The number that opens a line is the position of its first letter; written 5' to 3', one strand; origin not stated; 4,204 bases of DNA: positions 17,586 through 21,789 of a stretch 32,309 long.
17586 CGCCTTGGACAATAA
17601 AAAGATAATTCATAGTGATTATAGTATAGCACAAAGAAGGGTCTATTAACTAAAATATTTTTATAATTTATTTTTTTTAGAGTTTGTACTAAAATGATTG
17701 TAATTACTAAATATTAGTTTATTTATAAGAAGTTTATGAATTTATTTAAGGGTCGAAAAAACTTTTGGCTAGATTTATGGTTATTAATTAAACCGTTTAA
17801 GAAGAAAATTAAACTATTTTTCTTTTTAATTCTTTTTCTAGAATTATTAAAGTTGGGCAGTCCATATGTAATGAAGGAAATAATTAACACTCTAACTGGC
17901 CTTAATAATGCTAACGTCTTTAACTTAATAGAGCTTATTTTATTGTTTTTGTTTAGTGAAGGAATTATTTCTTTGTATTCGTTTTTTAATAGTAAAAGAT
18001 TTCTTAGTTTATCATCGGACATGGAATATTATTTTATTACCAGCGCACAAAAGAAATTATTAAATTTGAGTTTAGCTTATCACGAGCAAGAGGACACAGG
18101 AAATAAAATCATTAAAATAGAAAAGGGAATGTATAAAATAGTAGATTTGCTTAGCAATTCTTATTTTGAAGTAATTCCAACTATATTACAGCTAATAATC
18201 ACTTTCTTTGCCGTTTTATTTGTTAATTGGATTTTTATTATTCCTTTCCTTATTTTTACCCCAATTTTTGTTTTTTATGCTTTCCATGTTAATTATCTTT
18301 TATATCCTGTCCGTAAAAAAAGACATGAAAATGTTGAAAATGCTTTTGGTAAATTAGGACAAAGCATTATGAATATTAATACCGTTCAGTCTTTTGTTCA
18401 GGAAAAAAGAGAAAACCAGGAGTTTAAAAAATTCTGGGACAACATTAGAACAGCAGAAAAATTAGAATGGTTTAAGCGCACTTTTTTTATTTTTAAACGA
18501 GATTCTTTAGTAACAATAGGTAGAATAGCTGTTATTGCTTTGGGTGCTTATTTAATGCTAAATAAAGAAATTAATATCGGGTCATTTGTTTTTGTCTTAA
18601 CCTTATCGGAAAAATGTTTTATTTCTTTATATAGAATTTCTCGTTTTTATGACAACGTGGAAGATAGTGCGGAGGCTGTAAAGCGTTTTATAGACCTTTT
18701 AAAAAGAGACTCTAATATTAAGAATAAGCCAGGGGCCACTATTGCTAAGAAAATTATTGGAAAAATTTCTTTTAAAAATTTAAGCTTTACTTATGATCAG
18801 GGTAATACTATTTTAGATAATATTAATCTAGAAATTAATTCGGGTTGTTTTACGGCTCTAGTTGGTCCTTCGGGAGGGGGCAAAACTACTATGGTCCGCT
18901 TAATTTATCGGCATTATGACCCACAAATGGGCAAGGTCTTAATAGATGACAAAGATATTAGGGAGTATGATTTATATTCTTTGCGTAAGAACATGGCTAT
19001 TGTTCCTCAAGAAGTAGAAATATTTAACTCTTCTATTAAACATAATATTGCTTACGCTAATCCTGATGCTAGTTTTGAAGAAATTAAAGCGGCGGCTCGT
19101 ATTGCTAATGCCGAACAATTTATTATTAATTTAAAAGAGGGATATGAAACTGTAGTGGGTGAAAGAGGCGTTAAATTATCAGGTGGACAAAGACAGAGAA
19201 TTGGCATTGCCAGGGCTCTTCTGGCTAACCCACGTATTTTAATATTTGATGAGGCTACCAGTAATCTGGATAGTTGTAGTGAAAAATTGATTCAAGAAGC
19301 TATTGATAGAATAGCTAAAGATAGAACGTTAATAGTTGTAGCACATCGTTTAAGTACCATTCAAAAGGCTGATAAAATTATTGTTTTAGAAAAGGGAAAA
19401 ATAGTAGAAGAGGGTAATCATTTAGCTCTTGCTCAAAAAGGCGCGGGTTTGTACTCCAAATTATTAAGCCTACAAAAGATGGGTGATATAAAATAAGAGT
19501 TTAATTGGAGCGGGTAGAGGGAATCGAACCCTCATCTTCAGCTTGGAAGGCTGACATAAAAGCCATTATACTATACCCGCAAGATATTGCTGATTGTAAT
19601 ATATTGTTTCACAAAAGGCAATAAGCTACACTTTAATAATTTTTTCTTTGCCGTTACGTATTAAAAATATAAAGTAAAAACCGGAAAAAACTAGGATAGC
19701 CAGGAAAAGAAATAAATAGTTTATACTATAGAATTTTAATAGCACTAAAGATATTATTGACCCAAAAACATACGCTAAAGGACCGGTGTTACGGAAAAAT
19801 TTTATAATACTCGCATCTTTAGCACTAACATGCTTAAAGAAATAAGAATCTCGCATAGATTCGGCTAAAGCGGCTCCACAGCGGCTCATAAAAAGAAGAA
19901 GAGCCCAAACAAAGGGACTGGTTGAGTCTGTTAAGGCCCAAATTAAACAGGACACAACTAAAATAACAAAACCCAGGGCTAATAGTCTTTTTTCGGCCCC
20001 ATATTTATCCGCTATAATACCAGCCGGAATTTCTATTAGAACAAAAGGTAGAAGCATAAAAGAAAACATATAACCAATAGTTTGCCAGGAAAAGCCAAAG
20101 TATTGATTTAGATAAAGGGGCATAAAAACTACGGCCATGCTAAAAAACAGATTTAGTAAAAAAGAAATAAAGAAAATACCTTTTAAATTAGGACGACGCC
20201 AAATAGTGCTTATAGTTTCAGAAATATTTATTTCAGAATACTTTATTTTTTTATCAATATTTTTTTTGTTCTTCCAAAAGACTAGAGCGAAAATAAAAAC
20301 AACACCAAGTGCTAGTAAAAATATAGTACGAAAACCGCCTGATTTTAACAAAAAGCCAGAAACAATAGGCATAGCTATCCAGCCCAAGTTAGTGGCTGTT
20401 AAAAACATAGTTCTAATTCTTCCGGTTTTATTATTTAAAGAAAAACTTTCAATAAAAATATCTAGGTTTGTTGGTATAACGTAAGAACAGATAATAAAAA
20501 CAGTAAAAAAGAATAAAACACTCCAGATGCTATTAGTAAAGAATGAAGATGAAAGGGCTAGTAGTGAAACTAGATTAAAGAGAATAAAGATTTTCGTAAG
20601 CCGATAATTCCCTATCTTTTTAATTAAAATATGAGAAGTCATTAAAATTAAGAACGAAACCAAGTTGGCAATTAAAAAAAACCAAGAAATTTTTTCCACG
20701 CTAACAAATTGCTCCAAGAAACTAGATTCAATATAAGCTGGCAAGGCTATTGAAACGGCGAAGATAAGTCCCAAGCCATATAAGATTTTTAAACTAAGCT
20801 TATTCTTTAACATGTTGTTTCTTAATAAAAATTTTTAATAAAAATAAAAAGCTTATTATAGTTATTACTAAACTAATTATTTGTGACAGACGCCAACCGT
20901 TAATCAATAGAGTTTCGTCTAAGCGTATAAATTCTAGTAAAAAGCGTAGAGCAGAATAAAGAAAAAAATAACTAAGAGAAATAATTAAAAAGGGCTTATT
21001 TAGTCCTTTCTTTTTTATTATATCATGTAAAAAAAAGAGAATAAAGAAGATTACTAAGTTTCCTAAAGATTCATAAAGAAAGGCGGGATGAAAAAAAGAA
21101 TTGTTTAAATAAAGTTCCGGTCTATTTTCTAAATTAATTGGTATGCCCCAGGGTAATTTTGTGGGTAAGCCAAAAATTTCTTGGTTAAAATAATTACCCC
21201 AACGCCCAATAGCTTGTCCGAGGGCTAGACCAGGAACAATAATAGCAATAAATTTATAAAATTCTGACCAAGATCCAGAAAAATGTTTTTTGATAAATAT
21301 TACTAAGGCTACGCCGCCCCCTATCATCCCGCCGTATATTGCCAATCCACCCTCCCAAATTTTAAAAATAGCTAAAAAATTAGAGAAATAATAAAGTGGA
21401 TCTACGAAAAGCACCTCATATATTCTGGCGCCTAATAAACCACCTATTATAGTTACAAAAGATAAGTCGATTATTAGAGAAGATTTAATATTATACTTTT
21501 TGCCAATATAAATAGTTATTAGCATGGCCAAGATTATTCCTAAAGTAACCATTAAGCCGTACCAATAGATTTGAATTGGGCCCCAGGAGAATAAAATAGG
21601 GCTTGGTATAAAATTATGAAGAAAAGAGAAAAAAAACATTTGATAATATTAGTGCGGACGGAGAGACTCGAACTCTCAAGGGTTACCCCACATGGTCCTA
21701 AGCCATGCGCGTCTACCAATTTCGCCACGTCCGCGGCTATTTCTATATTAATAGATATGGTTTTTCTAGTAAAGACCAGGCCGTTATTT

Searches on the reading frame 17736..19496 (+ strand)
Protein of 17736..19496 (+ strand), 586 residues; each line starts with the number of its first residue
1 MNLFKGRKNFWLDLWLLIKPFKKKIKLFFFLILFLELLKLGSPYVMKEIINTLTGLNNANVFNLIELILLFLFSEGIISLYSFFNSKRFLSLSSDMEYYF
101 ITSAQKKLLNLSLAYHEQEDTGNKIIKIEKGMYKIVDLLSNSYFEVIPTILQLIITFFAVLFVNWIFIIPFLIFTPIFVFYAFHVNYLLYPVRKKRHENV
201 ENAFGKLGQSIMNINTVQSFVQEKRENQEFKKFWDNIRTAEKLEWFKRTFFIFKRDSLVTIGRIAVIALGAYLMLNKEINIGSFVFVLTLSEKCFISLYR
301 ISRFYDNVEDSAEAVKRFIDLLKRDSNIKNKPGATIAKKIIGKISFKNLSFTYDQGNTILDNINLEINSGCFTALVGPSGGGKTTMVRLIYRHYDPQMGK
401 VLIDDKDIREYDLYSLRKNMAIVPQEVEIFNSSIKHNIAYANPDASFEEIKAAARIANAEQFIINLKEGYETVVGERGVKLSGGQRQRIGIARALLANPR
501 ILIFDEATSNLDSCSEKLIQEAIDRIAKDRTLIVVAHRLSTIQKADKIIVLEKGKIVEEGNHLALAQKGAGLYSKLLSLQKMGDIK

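Call 21: search_protein_families(library=pfam, proteins=[window:17736-19496:+], max_evalue=0.00001)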
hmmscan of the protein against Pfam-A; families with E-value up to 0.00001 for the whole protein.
window:17736-19496:+ (586 aa): 3 families
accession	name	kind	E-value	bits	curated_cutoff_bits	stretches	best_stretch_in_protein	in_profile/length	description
PF00005.33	ABC_tran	-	3e-32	112.5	25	1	360-509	1-137/137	ABC transporter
PF00664.28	ABC_membrane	-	7.4e-24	85.3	28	1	27-292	3-268/274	ABC transporter transmembrane region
PF02463.25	SMC_N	-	5.1e-08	33.1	40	1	397-552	107-212/220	RecF/RecN/SMC N terminal domain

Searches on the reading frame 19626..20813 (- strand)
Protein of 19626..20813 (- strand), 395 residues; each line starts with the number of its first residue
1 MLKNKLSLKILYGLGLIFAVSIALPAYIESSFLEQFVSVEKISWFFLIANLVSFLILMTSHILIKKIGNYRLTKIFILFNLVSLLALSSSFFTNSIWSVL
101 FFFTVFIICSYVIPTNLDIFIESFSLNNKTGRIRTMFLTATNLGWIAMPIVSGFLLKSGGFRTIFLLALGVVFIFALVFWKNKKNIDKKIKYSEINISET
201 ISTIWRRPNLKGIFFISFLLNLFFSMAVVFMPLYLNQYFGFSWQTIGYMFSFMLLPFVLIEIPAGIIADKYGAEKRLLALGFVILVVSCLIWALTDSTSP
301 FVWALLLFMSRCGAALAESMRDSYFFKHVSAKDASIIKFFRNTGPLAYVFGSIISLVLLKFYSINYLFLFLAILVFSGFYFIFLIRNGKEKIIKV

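Call 21: search_protein_families(library=pfam, proteins=[window:19626-20813:-], max_evalue=0.00001)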
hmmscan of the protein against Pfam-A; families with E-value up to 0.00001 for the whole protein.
window:19626-20813:- (395 aa): 1 family
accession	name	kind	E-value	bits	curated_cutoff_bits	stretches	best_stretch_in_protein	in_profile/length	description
PF07690.21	MFS_1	-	2e-40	139.2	33.4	2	17-331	9-325/347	Major Facilitator Superfamily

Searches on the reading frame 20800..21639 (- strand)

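Call 21: search_protein_families(library=pfam, proteins=[window:20800-21639:-], max_evalue=0.00001)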
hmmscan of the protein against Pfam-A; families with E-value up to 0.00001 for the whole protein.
window:20800-21639:- (279 aa): 1 family
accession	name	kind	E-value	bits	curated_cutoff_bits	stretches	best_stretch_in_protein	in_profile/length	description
PF01790.23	LGT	-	1.4e-65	221.5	24.9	1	14-267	1-238/240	Prolipoprotein diacylglyceryl transferase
